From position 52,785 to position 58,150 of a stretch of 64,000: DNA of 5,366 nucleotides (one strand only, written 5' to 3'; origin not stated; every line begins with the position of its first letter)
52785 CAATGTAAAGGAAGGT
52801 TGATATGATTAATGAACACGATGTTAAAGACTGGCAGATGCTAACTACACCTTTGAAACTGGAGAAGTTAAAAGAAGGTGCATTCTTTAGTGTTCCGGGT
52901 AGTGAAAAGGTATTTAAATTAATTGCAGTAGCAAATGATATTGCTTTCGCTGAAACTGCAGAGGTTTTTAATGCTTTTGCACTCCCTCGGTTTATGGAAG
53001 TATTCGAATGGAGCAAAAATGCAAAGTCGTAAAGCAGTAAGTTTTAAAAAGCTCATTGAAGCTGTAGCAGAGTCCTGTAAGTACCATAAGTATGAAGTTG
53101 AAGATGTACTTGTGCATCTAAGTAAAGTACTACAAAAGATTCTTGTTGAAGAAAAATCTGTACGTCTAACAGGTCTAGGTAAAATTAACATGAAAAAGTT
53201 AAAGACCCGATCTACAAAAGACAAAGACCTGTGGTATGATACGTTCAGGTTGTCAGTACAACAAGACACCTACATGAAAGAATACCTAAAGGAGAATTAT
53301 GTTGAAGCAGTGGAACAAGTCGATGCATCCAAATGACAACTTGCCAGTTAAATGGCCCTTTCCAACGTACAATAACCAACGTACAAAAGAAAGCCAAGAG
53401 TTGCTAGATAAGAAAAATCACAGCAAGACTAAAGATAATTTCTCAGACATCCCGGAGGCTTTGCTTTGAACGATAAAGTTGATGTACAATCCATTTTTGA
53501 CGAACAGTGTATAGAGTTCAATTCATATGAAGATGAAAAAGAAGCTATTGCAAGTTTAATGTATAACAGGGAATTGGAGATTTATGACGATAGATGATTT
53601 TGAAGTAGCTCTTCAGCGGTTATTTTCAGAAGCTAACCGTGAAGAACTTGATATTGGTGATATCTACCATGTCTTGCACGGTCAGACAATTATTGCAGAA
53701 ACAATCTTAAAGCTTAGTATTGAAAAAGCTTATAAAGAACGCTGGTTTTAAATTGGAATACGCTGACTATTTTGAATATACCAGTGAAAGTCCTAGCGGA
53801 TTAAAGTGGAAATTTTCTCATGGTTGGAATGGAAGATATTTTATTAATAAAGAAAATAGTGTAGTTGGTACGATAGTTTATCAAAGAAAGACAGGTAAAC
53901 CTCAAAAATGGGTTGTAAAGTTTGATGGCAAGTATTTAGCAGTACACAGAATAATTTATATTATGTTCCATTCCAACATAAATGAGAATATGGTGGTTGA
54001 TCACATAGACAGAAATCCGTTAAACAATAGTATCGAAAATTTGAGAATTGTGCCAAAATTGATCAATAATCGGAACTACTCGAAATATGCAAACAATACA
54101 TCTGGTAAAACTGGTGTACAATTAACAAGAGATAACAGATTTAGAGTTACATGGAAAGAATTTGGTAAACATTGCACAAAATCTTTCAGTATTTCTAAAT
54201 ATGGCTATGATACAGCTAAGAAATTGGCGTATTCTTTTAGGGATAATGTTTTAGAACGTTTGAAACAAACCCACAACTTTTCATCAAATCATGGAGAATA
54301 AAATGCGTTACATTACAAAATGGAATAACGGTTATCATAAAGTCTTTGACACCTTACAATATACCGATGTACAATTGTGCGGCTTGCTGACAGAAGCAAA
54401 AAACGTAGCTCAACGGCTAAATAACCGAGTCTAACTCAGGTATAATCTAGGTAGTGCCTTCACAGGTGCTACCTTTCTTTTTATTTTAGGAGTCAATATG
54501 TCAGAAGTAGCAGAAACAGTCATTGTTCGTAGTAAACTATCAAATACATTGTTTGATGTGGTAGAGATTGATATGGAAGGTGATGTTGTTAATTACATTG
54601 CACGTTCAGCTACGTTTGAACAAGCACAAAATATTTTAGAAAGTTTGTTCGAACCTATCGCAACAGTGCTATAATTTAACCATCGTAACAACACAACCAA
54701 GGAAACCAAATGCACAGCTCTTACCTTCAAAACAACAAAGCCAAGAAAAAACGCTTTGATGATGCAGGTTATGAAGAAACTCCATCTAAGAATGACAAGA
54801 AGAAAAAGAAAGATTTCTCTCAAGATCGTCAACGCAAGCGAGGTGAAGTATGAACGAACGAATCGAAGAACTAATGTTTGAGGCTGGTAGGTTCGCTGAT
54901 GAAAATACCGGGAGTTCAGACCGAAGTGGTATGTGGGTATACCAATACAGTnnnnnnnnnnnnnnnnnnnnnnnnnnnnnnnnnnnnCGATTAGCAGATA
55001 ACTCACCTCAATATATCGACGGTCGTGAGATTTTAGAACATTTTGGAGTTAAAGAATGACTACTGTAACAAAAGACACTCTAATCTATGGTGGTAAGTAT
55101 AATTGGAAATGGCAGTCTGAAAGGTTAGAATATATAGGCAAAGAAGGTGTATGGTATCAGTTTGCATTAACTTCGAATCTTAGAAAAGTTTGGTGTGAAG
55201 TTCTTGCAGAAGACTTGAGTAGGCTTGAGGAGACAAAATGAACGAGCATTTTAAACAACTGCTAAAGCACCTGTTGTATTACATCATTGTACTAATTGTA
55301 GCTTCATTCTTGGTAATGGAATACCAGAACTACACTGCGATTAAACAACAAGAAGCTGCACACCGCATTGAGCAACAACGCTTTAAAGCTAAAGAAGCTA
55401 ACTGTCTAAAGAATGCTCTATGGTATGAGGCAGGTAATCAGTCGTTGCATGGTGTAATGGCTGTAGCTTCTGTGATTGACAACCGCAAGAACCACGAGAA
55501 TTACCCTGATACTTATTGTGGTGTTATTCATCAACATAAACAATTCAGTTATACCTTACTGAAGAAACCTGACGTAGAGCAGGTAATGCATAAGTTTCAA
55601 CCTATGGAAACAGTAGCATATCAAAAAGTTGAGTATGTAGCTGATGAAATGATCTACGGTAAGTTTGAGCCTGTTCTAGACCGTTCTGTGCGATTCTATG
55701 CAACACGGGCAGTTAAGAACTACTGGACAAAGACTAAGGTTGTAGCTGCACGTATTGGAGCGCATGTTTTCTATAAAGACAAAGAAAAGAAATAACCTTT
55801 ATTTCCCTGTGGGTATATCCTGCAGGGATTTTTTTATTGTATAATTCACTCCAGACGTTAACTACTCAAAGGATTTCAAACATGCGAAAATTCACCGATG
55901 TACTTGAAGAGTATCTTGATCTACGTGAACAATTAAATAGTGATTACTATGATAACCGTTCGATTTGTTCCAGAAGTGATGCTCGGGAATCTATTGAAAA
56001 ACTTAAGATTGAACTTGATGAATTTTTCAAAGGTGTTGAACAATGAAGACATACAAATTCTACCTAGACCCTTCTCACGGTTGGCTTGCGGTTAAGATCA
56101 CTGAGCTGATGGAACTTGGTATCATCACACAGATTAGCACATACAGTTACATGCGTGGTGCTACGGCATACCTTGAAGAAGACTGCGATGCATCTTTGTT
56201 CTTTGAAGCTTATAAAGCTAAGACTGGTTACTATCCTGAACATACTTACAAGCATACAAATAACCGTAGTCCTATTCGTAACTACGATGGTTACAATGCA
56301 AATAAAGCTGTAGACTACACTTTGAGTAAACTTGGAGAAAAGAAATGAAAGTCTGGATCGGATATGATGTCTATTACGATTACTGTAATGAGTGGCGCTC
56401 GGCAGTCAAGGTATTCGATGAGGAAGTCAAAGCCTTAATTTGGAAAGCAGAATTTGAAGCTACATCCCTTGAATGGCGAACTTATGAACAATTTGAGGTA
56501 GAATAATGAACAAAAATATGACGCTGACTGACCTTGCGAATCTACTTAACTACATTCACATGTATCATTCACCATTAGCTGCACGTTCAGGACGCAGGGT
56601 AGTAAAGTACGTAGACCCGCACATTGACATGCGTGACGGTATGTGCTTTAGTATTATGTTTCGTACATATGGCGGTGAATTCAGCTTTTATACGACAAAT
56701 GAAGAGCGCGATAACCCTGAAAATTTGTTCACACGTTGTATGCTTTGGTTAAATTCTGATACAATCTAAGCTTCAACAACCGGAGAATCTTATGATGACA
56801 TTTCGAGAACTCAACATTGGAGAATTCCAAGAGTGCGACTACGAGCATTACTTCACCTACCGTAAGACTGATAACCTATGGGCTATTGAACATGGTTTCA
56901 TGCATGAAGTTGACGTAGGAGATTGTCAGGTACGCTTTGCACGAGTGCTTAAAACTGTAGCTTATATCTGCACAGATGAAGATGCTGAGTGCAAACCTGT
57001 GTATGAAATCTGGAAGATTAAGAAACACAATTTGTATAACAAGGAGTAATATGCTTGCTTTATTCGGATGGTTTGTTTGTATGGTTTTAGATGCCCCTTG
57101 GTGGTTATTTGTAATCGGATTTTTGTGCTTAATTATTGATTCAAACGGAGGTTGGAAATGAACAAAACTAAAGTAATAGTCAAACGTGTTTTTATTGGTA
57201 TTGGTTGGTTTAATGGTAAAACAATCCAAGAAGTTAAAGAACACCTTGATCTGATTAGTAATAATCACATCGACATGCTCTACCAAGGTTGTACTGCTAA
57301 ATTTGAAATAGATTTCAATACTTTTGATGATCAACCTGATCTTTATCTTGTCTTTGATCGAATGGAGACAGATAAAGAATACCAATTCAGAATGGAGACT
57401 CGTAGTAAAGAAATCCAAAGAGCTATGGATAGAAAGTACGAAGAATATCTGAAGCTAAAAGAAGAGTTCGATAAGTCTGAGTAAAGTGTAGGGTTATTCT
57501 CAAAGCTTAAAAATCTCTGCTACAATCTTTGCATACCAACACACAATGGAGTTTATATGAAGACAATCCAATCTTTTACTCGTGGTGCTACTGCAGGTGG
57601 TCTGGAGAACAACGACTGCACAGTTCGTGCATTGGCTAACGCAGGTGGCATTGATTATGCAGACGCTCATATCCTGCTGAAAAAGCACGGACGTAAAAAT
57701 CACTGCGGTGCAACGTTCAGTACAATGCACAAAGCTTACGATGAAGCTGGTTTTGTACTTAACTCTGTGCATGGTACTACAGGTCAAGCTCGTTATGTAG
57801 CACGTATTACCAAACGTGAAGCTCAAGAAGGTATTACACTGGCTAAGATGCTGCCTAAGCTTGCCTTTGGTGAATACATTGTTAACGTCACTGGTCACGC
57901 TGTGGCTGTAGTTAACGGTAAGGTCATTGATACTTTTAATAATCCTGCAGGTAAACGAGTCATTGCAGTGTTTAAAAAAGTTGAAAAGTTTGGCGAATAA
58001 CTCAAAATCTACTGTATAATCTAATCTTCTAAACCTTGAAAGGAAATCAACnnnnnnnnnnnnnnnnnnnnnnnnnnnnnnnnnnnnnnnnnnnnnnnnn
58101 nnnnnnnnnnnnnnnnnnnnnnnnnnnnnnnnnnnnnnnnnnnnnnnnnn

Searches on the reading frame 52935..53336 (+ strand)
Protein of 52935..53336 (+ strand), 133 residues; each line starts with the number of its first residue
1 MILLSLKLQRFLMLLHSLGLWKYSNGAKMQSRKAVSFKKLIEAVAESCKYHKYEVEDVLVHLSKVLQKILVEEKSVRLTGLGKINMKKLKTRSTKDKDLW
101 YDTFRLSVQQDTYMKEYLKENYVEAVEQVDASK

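Call 84: search_protein_families(library=phrogs, proteins=[window:52935-53336:+], max_evalue=0.001)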
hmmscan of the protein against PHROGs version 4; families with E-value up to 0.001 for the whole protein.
window:52935-53336:+ (133 aa): 1 family
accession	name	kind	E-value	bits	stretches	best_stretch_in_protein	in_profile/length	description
phrog_379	-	DNA, RNA and nucleotide metabolism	9.9e-10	39.1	1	26-93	21-88/138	DNA binding protein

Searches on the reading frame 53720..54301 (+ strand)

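Call 85: search_protein_families(library=phrogs, proteins=[window:53720-54301:+], max_evalue=0.001)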
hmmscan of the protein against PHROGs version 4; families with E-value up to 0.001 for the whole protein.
window:53720-54301:+ (193 aa): 13 families
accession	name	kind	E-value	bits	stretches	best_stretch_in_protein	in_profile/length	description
phrog_99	-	DNA, RNA and nucleotide metabolism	8.7e-31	108.9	1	14-157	114-236/383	HNH endonuclease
phrog_4578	-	DNA, RNA and nucleotide metabolism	5e-16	59.8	1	75-153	14-93/130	HNH endonuclease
phrog_59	-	DNA, RNA and nucleotide metabolism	3.8e-14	53.9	1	28-153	138-246/423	HNH endonuclease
phrog_826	-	DNA, RNA and nucleotide metabolism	2.5e-10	41.4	1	57-147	94-186/281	HNH endonuclease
phrog_3593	-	DNA, RNA and nucleotide metabolism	4.4e-10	40.6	1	67-154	87-177/210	HNH endonuclease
phrog_959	-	DNA, RNA and nucleotide metabolism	5.3e-10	40.2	1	29-128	7-114/138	HNH endonuclease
phrog_15471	-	DNA, RNA and nucleotide metabolism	1.3e-06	29.4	1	71-128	30-88/183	HNH endonuclease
phrog_1492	-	DNA, RNA and nucleotide metabolism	2.2e-06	28.1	1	68-111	105-150/414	HNH endonuclease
phrog_374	-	DNA, RNA and nucleotide metabolism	1.7e-05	24.8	1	87-141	320-373/617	HNH endonuclease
phrog_1891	-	DNA, RNA and nucleotide metabolism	2.4e-05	24.9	1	58-120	147-216/255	HNH endonuclease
phrog_37115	-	unknown function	0.00013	23.5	1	75-102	1-28/53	-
phrog_21964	-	DNA, RNA and nucleotide metabolism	0.00038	21.1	1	61-123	151-215/244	HNH endonuclease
phrog_14913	-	DNA, RNA and nucleotide metabolism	0.00059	20.9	1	85-113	53-81/149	HNH endonuclease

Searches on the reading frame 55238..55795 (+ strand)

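Call 85: search_protein_families(library=phrogs, proteins=[window:55238-55795:+], max_evalue=0.001)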
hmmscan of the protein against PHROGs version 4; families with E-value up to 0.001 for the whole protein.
window:55238-55795:+ (185 aa): 2 families
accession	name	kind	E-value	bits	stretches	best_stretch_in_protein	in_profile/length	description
phrog_938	-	lysis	5.2e-20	71.2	1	30-184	29-175/2185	endolysin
phrog_14642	-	lysis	5.5e-10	40.1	1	37-104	86-153/215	endolysin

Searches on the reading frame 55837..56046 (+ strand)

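Call 51: search_protein_families(library=pfam, alignment_id=A5, max_evalue=0.001)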
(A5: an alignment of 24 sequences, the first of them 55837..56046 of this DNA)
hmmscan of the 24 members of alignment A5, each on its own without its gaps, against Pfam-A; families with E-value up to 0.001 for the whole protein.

A. member 1, window:55837-56046:+ (69 aa): 0 families

B. families by the number of members that match (of 24 scanned): 2 families
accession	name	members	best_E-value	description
PF10765.14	Phage_P22_NinX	1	1e-12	Bacteriophage P22, NinX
PF10902.13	WYL_2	1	3.7e-09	WYL_2, Sm-like SH3 beta-barrel fold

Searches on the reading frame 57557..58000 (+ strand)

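Call 85: search_protein_families(library=phrogs, proteins=[window:57557-58000:+], max_evalue=0.001)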
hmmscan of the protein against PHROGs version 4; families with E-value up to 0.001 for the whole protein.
window:57557-58000:+ (147 aa): 2 families
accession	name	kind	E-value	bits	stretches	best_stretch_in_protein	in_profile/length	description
phrog_3754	-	unknown function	2.9e-16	61.1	1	17-141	20-143/145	-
phrog_15863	-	unknown function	0.0001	22.7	1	19-143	16-121/312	-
